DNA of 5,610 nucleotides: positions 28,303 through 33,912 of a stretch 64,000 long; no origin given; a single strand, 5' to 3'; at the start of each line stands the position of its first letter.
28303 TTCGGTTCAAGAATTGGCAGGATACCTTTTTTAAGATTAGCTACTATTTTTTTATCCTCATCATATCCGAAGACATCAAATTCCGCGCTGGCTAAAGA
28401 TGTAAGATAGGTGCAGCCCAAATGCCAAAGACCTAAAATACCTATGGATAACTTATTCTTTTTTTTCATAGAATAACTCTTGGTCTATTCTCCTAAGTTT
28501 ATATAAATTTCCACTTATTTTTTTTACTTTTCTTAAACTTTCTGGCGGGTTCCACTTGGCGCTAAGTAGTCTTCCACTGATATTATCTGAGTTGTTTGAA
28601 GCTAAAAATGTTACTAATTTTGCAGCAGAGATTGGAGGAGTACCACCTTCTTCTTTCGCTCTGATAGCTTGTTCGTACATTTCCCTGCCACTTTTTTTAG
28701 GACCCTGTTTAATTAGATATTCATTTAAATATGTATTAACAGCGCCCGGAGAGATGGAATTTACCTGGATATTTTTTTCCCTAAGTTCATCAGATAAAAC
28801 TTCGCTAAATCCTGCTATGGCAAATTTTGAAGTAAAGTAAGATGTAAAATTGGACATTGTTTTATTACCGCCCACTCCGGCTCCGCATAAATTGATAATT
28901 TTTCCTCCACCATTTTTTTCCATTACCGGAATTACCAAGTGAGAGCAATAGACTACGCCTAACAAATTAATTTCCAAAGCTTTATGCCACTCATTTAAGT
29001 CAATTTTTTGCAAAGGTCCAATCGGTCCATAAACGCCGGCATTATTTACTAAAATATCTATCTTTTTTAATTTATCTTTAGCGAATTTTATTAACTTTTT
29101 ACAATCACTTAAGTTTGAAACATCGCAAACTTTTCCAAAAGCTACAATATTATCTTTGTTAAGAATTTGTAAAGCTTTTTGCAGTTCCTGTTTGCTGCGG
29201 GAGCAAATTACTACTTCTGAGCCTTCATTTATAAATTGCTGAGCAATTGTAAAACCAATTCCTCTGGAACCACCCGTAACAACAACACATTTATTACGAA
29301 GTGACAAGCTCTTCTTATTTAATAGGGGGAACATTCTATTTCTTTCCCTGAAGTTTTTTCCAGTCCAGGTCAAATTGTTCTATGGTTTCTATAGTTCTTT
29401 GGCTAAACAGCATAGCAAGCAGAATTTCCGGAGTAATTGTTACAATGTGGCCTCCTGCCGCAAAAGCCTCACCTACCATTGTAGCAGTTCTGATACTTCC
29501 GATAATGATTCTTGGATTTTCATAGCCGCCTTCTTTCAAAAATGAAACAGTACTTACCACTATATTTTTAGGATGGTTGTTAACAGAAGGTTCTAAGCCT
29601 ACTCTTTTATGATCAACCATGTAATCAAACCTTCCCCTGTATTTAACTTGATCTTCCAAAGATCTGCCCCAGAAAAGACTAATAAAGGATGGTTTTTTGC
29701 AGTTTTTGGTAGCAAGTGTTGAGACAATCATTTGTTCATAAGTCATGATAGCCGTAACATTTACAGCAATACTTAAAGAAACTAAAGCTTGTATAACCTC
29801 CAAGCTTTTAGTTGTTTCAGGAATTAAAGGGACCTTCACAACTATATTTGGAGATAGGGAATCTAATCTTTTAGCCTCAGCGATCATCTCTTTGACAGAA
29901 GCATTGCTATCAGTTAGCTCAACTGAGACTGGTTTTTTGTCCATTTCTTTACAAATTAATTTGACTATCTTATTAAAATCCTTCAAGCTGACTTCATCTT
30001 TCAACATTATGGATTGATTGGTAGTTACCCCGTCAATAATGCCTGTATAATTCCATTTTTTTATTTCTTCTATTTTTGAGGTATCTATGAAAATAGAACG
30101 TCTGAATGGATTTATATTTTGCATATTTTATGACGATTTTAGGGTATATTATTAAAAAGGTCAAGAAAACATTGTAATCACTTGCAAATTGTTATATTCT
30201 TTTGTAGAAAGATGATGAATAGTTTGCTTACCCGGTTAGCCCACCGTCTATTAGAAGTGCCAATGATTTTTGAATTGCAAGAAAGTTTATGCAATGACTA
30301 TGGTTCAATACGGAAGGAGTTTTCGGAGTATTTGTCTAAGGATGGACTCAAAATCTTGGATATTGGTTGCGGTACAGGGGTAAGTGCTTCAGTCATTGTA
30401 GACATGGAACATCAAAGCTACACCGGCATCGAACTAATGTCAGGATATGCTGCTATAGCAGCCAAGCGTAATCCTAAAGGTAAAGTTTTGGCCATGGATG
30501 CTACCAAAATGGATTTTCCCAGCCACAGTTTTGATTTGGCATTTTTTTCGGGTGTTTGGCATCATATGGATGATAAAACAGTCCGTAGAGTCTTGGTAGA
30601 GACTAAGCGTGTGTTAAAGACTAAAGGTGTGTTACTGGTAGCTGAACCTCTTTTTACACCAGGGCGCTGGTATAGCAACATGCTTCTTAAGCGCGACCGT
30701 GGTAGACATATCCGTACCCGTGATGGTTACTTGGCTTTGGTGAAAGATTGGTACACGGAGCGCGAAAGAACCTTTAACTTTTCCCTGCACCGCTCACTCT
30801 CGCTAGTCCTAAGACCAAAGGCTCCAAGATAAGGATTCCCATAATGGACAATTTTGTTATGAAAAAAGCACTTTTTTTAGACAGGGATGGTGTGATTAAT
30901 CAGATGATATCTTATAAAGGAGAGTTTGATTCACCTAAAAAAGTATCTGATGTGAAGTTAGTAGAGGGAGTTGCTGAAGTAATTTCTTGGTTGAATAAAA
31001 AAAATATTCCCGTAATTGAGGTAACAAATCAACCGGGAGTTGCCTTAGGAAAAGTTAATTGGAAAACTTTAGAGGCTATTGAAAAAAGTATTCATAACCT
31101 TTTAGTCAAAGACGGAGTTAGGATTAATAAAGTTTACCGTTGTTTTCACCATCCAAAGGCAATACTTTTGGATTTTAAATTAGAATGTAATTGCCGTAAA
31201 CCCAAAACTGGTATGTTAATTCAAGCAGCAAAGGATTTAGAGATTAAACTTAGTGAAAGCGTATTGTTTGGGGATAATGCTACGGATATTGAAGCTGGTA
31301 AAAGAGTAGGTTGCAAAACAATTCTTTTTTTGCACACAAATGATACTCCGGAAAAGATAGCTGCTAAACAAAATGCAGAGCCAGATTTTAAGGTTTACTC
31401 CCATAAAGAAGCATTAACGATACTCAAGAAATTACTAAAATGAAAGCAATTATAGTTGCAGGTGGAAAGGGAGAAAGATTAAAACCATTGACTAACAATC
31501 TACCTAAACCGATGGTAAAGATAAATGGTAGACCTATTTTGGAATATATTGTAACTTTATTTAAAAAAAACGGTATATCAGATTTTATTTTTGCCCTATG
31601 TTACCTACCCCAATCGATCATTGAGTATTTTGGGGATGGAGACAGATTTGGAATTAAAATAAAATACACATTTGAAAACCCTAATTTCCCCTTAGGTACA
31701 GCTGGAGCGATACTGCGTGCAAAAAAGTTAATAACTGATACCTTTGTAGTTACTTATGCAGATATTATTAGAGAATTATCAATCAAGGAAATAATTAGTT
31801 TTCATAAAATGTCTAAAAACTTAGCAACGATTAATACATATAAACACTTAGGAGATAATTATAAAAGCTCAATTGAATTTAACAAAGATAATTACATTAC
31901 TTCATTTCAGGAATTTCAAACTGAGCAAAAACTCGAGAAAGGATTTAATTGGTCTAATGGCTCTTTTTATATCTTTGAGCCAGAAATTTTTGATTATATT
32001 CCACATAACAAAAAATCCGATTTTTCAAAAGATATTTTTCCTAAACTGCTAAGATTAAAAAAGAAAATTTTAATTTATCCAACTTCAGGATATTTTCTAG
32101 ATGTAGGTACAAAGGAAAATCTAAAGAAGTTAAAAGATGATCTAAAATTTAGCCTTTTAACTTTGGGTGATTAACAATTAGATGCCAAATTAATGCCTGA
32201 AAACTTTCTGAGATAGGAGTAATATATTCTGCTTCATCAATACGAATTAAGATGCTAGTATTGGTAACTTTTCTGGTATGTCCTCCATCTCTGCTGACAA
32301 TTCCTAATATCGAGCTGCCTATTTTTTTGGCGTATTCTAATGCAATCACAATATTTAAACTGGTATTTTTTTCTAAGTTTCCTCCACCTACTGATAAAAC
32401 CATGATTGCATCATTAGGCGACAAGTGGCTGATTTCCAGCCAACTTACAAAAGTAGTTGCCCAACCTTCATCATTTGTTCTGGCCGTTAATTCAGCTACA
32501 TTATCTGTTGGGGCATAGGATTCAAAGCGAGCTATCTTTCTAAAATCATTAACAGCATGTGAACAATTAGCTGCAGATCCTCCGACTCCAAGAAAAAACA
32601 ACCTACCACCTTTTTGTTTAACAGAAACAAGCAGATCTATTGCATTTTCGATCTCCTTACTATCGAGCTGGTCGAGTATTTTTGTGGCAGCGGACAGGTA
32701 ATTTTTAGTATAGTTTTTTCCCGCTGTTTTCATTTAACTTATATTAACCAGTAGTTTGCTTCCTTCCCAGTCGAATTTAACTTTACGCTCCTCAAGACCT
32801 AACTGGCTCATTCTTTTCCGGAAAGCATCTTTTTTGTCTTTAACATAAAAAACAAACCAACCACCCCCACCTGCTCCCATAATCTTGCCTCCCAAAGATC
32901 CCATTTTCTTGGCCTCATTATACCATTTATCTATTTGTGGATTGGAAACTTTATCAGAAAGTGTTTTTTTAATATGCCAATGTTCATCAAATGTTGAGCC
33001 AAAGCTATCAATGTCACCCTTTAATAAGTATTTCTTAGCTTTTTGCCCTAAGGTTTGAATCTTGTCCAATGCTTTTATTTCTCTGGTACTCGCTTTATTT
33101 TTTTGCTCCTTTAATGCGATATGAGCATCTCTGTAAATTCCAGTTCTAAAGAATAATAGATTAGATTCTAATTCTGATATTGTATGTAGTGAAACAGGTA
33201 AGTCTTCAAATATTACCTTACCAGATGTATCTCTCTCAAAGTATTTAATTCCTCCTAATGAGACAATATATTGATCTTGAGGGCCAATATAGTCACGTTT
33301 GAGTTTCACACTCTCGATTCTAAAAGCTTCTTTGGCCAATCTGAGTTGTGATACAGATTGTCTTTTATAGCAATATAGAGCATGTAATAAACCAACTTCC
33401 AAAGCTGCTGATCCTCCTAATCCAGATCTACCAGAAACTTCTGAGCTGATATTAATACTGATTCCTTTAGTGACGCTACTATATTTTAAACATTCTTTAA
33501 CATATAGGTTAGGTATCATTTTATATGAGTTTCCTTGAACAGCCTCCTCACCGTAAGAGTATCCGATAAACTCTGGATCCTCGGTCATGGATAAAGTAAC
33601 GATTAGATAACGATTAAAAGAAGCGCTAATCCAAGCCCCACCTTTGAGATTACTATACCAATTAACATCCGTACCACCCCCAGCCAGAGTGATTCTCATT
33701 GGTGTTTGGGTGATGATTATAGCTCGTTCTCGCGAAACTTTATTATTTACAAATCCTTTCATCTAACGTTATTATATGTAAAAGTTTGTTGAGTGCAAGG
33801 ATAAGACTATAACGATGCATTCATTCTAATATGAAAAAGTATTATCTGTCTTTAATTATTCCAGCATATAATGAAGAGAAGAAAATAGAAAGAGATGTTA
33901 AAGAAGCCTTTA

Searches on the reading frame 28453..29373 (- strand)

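Call 56: search_protein_families(library=pfam, proteins=[window:28453-29373:-], max_evalue=0.001)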
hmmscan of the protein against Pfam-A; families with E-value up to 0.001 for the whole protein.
window:28453-29373:- (306 aa): 6 families
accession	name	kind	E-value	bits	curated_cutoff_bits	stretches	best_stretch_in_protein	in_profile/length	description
PF00106.31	adh_short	-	1.3e-52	178.6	26.6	1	28-220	1-190/195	short chain dehydrogenase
PF13561.12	adh_short_C2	-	1.7e-43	149.4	27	1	37-269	6-228/236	Enoyl-(Acyl carrier protein) reductase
PF23441.1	SDR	-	1.6e-10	41.2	27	1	25-221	5-203/258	SDR-like rossmann domain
PF08659.16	KR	-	4.7e-09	36.8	22.6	1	30-141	3-117/180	KR domain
PF02882.25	THF_DHG_CYH_C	-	0.00048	19.9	27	0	16-69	25-78/160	Tetrahydrofolate dehydrogenase/cyclohydrolase, NAD(P)-binding domain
PF08643.16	DUF1776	-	0.00057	19.8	25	1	113-212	101-199/294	Fungal family of unknown function (DUF1776)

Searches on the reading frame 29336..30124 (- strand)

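Call 56: search_protein_families(library=pfam, proteins=[window:29336-30124:-], max_evalue=0.001)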
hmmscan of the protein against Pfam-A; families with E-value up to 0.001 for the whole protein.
window:29336-30124:- (262 aa): 1 family
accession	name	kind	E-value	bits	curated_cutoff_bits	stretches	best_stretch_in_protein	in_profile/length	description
PF00923.25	TAL_FSA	-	3.2e-27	96.1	27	1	11-252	1-275/285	Transaldolase/Fructose-6-phosphate aldolase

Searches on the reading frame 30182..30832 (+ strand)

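Call 57: search_protein_families(library=pfam, proteins=[window:30182-30832:+], max_evalue=0.001)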
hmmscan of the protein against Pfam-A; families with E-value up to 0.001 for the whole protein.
window:30182-30832:+ (216 aa): 9 families
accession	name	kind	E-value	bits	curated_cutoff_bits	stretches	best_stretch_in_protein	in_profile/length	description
PF08241.18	Methyltransf_11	-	6.6e-18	65.6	21.2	1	59-152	1-94/95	Methyltransferase domain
PF13649.12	Methyltransf_25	-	2.9e-17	63.6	27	1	58-149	1-97/97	Methyltransferase domain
PF13489.12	Methyltransf_23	-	1.1e-11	45.2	27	1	42-178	11-143/164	Methyltransferase domain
PF08242.18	Methyltransf_12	-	1.5e-10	42.1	30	1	59-151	1-98/98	Methyltransferase domain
PF13847.12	Methyltransf_31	-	2e-09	37.7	27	1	53-156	2-112/145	Methyltransferase domain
PF07021.18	MetW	-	0.00011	22.3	21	1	51-163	10-115/193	Methionine biosynthesis protein MetW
PF00398.26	RrnaAD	-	0.00025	20.7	24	1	54-145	30-127/263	Ribosomal RNA adenine dimethylase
PF03141.22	Methyltransf_29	-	0.00036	19.7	23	1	57-155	120-219/506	Putative S-adenosyl-L-methionine-dependent methyltransferase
PF05175.20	MTS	-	0.00074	19.6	23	0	51-153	27-138/170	Methyltransferase small domain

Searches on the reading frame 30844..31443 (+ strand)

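Call 57: search_protein_families(library=pfam, proteins=[window:30844-31443:+], max_evalue=0.001)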
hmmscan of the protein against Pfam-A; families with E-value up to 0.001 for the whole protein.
window:30844-31443:+ (199 aa): 5 families
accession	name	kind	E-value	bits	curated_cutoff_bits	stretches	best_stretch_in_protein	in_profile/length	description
PF13242.12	Hydrolase_like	-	1.5e-13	50.9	22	1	117-184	2-68/75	HAD-hyrolase-like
PF13419.12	HAD_2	-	4.7e-10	40.3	23.8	1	116-161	132-177/178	Haloacid dehalogenase-like hydrolase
PF00702.32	Hydrolase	-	1.8e-09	38.7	26.4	1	37-156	97-191/191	haloacid dehalogenase-like hydrolase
PF08645.17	PNK3P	-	1.8e-06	28.3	22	1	21-154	11-131/161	Polynucleotide kinase 3 phosphatase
PF13344.12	Hydrolase_6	-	0.00082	19.8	27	0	11-67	2-43/101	Haloacid dehalogenase-like hydrolase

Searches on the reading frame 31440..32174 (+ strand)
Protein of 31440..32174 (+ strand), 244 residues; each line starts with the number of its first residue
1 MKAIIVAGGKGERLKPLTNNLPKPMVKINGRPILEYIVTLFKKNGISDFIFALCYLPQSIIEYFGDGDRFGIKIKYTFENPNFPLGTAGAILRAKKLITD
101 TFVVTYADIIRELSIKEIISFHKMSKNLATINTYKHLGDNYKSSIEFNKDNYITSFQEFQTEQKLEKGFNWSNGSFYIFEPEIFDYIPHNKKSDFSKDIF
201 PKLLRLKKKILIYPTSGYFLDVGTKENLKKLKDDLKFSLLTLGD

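Call 57: search_protein_families(library=pfam, proteins=[window:31440-32174:+], max_evalue=0.001)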
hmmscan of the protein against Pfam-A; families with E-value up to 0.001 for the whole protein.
window:31440-32174:+ (244 aa): 2 families
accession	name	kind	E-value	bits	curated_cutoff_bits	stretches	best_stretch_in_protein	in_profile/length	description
PF00483.29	NTP_transferase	-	1e-32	114.1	21.2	1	2-234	1-241/245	Nucleotidyl transferase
PF12804.13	NTP_transf_3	-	7e-07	30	27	1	3-110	1-97/160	MobA-like NTP transferase domain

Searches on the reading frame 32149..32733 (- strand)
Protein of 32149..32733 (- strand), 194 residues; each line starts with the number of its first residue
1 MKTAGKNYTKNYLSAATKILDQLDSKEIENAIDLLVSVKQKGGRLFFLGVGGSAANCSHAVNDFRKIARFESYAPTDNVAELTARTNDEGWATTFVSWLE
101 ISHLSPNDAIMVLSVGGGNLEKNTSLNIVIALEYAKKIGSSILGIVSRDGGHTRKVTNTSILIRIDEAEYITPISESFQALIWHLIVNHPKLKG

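Call 57: search_protein_families(library=pfam, proteins=[window:32149-32733:-], max_evalue=0.001)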
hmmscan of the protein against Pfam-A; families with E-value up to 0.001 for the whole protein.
window:32149-32733:- (194 aa): 1 family
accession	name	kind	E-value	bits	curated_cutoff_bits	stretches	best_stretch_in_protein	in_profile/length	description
PF13580.11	SIS_2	-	1e-10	42.2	27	1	12-147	2-138/138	SIS domain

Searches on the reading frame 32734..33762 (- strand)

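Call 57: search_protein_families(library=pfam, proteins=[window:32734-33762:-], max_evalue=0.001)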
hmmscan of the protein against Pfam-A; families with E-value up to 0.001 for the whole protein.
window:32734-33762:- (342 aa): 2 families
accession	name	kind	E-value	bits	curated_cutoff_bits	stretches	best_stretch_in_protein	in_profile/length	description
PF00288.32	GHMP_kinases_N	-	6.8e-11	42.7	22.3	1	89-171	4-87/87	GHMP kinases N terminal domain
PF08544.19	GHMP_kinases_C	-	2.6e-08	34.6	21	1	243-313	2-72/85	GHMP kinases C terminal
